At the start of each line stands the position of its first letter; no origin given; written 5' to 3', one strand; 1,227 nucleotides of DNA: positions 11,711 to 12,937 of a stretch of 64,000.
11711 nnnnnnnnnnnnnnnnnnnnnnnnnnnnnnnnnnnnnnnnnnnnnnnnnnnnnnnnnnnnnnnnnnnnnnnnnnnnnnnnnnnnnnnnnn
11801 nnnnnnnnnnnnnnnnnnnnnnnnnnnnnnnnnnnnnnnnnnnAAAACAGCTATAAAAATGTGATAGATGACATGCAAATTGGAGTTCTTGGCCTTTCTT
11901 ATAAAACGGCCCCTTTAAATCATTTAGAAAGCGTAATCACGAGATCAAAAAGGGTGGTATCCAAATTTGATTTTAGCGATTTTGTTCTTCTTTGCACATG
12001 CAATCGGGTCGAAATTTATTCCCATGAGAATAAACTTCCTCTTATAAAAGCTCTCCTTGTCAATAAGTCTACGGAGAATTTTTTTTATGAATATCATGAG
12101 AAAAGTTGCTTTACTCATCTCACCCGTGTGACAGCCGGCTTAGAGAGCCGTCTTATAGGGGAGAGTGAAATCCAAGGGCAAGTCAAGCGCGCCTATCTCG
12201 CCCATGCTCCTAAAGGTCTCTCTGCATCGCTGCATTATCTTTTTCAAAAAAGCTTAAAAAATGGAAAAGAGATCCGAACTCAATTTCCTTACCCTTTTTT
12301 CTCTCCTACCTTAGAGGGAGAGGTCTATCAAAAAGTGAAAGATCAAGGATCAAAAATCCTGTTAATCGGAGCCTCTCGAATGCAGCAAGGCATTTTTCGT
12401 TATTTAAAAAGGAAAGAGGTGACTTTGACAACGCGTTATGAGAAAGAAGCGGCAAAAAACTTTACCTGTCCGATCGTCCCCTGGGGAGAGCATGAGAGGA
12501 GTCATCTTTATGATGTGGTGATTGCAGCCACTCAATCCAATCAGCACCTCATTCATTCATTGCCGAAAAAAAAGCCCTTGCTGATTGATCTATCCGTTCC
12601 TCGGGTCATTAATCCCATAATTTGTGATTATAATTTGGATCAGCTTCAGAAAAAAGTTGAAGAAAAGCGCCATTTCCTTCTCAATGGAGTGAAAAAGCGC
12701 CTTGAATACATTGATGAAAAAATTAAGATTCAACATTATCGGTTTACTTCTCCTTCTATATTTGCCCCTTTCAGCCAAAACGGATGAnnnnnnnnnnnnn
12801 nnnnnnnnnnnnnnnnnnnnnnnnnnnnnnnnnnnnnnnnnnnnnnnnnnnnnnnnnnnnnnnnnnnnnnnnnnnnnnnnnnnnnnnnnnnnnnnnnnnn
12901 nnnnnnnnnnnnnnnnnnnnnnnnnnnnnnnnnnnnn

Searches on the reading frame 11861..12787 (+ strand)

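Call 56: search_protein_families(library=pfam, proteins=[window:11861-12787:+])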
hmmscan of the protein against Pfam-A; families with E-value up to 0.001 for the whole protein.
window:11861-12787:+ (308 aa): 2 families
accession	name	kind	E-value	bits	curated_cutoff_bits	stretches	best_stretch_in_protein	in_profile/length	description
PF05201.20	GlutR_N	-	6.8e-29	101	27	1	10-141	1-150/151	Glutamyl-tRNAGlu reductase, N-terminal domain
PF01488.26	Shikimate_DH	-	1e-06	29.3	24.3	1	162-256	11-123/138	Shikimate / quinate 5-dehydrogenase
